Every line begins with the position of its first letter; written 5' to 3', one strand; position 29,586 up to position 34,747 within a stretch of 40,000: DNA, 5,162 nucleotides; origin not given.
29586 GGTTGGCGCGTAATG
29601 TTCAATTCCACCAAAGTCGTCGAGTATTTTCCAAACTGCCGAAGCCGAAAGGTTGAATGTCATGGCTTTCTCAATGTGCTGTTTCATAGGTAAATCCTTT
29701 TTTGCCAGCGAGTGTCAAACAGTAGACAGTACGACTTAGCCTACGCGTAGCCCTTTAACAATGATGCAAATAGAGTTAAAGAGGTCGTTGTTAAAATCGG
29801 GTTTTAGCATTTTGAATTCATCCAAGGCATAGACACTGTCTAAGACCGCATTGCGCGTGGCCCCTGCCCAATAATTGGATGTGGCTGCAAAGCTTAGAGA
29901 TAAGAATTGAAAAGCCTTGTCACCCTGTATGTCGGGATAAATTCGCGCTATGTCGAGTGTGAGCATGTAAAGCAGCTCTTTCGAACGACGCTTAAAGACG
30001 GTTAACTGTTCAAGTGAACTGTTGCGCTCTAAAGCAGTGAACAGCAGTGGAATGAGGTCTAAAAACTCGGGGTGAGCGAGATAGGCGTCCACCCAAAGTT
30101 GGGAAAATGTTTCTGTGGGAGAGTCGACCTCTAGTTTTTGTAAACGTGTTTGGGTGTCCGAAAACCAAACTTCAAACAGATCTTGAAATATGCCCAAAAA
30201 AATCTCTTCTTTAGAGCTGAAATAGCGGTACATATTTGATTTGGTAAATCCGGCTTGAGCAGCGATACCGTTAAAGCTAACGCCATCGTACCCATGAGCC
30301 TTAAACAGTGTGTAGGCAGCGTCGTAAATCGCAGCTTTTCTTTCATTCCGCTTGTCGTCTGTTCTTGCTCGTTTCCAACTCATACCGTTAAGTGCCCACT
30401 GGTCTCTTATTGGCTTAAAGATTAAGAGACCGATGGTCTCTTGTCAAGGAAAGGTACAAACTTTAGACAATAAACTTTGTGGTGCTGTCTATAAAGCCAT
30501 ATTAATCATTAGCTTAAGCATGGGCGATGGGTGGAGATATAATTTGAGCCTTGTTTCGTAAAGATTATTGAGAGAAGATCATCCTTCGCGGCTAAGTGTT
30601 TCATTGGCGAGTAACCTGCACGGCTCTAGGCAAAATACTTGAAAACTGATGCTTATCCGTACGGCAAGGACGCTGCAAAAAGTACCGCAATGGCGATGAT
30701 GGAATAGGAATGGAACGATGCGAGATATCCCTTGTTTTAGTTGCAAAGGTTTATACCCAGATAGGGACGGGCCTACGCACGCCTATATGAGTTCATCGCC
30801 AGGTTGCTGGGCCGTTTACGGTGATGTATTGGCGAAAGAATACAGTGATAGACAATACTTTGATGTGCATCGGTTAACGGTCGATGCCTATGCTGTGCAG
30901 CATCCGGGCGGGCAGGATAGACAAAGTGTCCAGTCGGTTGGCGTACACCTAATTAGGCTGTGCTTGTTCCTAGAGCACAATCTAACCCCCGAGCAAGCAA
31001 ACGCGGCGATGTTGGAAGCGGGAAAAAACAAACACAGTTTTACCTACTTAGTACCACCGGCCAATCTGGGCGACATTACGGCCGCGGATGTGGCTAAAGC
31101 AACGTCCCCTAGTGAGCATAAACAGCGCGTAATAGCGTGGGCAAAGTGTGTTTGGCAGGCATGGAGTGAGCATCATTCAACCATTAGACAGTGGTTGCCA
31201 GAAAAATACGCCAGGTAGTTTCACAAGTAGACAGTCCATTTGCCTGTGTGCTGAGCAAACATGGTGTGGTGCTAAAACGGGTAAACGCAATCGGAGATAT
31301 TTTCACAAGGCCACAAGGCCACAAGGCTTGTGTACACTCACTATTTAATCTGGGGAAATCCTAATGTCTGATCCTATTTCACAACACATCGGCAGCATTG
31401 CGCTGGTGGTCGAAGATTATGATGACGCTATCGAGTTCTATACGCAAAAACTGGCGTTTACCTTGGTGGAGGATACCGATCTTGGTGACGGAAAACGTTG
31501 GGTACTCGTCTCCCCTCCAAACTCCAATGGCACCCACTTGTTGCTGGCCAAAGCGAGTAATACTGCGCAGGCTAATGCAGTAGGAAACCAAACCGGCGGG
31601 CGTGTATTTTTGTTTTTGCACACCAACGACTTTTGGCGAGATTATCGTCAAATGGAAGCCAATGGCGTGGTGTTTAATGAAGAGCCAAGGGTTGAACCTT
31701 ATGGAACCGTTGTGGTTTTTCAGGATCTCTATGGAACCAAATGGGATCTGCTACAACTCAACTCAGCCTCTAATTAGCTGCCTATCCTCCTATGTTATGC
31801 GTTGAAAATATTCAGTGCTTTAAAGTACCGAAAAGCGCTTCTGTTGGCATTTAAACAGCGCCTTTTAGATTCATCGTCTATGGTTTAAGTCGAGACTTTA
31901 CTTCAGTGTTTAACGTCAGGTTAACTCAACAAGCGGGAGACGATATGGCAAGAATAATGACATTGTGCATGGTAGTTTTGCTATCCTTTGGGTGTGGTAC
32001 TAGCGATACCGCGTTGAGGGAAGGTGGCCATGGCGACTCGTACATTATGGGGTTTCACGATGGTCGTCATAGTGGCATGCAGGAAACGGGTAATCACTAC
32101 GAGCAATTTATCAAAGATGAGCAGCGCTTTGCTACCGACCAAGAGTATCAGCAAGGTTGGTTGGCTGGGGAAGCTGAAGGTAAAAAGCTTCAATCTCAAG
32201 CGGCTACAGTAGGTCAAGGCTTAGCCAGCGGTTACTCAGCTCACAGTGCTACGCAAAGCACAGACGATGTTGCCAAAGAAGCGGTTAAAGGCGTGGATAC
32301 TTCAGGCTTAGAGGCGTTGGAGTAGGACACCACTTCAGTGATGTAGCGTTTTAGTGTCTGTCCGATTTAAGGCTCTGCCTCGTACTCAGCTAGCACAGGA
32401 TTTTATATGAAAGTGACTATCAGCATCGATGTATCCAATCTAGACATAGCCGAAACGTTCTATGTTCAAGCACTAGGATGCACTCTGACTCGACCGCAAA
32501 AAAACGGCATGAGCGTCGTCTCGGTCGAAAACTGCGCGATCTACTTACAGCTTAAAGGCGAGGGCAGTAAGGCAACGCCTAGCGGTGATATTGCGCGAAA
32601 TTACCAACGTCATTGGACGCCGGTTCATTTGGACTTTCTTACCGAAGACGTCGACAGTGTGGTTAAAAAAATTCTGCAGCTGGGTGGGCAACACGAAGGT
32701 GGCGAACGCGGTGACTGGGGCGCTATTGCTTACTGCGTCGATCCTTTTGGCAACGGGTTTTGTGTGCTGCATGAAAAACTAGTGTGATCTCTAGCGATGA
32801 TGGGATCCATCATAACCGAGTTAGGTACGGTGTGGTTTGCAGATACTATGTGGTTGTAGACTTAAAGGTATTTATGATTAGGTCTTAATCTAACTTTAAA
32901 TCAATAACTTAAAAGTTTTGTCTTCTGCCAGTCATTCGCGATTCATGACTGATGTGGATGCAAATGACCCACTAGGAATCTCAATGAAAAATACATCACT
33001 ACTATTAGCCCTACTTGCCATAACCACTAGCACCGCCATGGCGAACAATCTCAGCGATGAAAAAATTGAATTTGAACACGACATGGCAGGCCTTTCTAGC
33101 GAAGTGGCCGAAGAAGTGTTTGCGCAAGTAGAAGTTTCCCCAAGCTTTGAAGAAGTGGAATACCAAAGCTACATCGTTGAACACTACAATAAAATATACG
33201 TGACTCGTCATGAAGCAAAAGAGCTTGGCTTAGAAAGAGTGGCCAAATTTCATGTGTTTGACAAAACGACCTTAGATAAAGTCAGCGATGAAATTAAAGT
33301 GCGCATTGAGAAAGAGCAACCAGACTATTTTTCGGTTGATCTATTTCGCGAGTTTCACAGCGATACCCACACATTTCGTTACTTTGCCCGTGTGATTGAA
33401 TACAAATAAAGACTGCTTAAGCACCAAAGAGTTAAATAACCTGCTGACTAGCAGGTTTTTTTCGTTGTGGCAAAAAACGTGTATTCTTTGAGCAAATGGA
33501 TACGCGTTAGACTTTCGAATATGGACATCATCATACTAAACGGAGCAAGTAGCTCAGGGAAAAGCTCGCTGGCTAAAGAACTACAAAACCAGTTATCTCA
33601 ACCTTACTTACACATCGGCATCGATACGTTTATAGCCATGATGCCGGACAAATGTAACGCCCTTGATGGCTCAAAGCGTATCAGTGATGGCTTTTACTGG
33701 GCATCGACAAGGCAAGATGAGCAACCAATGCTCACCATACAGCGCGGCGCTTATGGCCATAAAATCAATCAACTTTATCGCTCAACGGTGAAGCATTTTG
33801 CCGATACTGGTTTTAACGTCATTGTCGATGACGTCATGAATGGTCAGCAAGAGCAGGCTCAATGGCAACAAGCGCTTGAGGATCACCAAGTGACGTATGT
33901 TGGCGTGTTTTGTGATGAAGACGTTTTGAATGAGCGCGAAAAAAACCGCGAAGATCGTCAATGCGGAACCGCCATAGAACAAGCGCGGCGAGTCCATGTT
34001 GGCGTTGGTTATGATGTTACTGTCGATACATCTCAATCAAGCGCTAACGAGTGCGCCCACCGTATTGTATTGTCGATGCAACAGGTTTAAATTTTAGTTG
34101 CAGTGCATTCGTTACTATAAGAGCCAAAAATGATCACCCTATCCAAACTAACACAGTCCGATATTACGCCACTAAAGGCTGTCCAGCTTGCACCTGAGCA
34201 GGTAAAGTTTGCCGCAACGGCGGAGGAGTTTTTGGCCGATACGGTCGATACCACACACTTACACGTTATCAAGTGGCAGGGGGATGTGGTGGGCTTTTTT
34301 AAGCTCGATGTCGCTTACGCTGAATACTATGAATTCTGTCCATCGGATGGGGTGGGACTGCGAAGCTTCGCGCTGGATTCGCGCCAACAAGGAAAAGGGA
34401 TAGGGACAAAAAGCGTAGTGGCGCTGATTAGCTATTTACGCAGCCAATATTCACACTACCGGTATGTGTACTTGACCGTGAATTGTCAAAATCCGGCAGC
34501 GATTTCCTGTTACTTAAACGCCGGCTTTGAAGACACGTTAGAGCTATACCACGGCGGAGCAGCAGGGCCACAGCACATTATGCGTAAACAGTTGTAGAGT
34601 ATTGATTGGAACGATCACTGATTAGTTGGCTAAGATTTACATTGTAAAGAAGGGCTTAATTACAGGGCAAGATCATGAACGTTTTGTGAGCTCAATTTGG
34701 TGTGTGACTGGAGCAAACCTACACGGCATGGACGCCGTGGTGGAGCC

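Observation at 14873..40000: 25 kb of cassette-like genes separated by eroded attC fragments: a fossilised continuation of the integron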

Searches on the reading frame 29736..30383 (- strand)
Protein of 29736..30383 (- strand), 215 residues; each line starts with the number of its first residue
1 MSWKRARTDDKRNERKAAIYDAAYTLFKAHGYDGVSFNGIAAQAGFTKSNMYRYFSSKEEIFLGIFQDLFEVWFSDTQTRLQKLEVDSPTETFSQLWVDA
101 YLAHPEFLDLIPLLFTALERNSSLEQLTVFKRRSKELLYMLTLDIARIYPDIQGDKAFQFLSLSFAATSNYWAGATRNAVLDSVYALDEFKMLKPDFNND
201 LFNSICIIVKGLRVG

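Call 9: search_protein_families(library=pfam, proteins=[window:29736-30383:-], max_evalue=0.01)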
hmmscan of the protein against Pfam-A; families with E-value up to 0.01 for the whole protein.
window:29736-30383:- (215 aa): 2 families
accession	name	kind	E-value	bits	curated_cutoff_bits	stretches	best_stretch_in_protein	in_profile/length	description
PF17929.6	TetR_C_34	-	1e-19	71.2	26.3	1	92-211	1-120/120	Tetracyclin repressor-like, C-terminal domain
PF00440.29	TetR_N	-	2.5e-15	56.4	24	1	19-63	1-45/47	Bacterial regulatory proteins, tetR family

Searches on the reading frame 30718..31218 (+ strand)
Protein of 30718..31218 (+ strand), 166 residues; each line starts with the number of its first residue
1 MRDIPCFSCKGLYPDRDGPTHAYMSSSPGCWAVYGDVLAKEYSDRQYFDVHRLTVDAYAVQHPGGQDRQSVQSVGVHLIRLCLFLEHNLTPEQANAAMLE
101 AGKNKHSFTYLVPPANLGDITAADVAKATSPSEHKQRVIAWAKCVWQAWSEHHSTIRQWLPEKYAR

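Call 9: search_protein_families(library=pfam, proteins=[window:30718-31218:+], max_evalue=0.01)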
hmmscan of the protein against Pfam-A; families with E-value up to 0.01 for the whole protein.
window:30718-31218:+ (166 aa): 1 family
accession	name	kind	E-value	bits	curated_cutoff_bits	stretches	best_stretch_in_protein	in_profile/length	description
PF19371.4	DUF5946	-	1.9e-40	139.1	28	1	5-150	2-141/141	Family of unknown function (DUF5946)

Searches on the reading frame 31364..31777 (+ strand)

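Call 9: search_protein_families(library=pfam, proteins=[window:31364-31777:+], max_evalue=0.01)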
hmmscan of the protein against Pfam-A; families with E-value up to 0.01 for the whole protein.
window:31364-31777:+ (137 aa): 1 family
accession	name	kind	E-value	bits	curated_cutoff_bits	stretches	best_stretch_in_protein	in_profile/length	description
PF00903.31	Glyoxalase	-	8.9e-18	65.3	20.6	1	9-128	2-120/121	Glyoxalase/Bleomycin resistance protein/Dioxygenase superfamily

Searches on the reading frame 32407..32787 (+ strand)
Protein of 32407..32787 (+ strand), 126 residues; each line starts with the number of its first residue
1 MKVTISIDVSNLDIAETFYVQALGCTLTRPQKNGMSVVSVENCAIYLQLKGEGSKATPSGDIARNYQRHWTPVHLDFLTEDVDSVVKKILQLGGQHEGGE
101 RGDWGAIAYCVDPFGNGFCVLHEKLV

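Call 10: search_protein_families(library=pfam, proteins=[window:32407-32787:+], max_evalue=0.01)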
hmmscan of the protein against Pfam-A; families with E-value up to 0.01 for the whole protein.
window:32407-32787:+ (126 aa): 2 families
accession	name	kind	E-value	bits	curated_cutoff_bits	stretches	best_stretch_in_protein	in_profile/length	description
PF18029.7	Glyoxalase_6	-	6.3e-15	56.2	23.6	1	5-121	2-106/106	Glyoxalase-like domain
PF00903.31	Glyoxalase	-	4.7e-05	24.2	20.6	1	7-119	7-120/121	Glyoxalase/Bleomycin resistance protein/Dioxygenase superfamily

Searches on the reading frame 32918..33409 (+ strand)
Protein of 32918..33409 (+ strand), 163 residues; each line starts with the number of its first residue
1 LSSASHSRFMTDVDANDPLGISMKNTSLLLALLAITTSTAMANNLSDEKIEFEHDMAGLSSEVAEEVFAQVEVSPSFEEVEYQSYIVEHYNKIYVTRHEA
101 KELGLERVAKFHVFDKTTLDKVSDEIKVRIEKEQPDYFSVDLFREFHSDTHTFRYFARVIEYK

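Call 10: search_protein_families(library=pfam, proteins=[window:32918-33409:+], max_evalue=0.01)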
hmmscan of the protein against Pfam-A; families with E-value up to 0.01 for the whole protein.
window:32918-33409:+ (163 aa): 0 families

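Call 83: search_protein_families(library=ncbifam, proteins=[window:32918-33409:+], max_evalue=0.001)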
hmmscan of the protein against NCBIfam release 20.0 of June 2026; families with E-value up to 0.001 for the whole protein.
window:32918-33409:+ (163 aa): 0 families

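Call 85: find_related_loci(query=window:32918-33409:+, collection=metagenome_contigs, flank=3000)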
Query window:32918-33409:+ (163 aa) in metagenome_contigs; peptide patterns used: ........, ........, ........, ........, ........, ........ (x = any residue, [..] = any of these).
179 stretches matched a pattern, but none encodes a relative of the query by tblastn (E <= 1e-3).

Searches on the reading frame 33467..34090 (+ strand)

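Call 10: search_protein_families(library=pfam, proteins=[window:33467-34090:+], max_evalue=0.01)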
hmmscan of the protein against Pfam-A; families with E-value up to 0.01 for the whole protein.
window:33467-34090:+ (207 aa): 10 families
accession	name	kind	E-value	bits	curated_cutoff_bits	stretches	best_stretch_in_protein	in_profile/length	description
PF07931.18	CPT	-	3.6e-46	157.5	22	1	20-202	2-169/172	Chloramphenicol phosphotransferase-like protein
PF13671.12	AAA_33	-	2.5e-12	47.7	27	1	22-165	2-122/143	AAA domain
PF06414.18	Zeta_toxin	-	6.8e-09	35.9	22.3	2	99-178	79-156/199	Zeta toxin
PF13238.12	AAA_18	-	2.6e-06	28.4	29.4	1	22-164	1-114/128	AAA domain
PF01583.26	APS_kinase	-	0.00063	20.2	21.1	0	21-45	4-28/152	Adenylylsulphate kinase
PF13521.12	AAA_28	-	0.0014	19.3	27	0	22-45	2-25/164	AAA domain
PF13191.12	AAA_16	-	0.0022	19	32.6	1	14-49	19-52/167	AAA ATPase domain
PF08433.16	KTI12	-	0.0036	17.3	22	1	19-46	1-28/271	Chromatin associated protein KTI12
PF02224.24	Cytidylate_kin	-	0.0046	17.1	26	0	22-51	1-30/211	Cytidylate kinase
PF20720.3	nSTAND3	-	0.0056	16.8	27.2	0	16-45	14-43/155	Novel STAND NTPase 3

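Call 83: search_protein_families(library=ncbifam, proteins=[window:33467-34090:+], max_evalue=0.001)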
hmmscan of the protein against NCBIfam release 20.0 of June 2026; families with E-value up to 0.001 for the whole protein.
window:33467-34090:+ (207 aa): 6 families
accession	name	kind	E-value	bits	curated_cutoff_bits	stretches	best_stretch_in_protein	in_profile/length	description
NF033114.1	phos_trans_CPT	equivalog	1.2e-38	132.4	250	1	22-201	1-168/171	chloramphenicol phosphotransferase CPT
NF005255.0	PRK06762.2-2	equivalog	3.8e-05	23.7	140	1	20-59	4-43/163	hypothetical protein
NF005252.0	PRK06762.1-3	equivalog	0.00016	21.5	258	0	19-43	11-35/189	hypothetical protein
NF004861.0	PRK06217.1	equivalog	0.00022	20.6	203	0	22-56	4-36/183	hypothetical protein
NF005251.0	PRK06762.1-1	equivalog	0.00084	19.4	183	0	20-54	8-42/171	hypothetical protein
NF038208.1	garosamine_AAA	equivalog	0.00085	19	170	0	21-67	2-47/167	Gar/GrdA family gentamicin resistance ATP-binding protein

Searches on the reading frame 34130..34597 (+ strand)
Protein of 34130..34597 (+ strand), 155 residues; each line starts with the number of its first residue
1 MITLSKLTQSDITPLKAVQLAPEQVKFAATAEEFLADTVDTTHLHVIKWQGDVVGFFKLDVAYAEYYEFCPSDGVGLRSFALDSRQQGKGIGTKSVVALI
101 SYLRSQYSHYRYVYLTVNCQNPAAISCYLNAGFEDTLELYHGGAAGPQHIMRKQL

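Call 10: search_protein_families(library=pfam, proteins=[window:34130-34597:+], max_evalue=0.01)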
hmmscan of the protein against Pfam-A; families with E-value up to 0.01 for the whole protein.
window:34130-34597:+ (155 aa): 4 families
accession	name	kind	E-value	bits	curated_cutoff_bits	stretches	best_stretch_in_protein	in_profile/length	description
PF00583.31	Acetyltransf_1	-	2.1e-11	44.5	20.7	1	38-133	29-116/116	Acetyltransferase (GNAT) family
PF13508.13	Acetyltransf_7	-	6.8e-06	26.8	27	1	42-134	3-83/84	Acetyltransferase (GNAT) domain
PF13673.13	Acetyltransf_10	-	7.4e-06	26.4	23.6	1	39-136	28-110/128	Acetyltransferase (GNAT) domain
PF13302.13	Acetyltransf_3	-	0.0018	19.4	25.4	1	50-134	61-138/138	Acetyltransferase (GNAT) domain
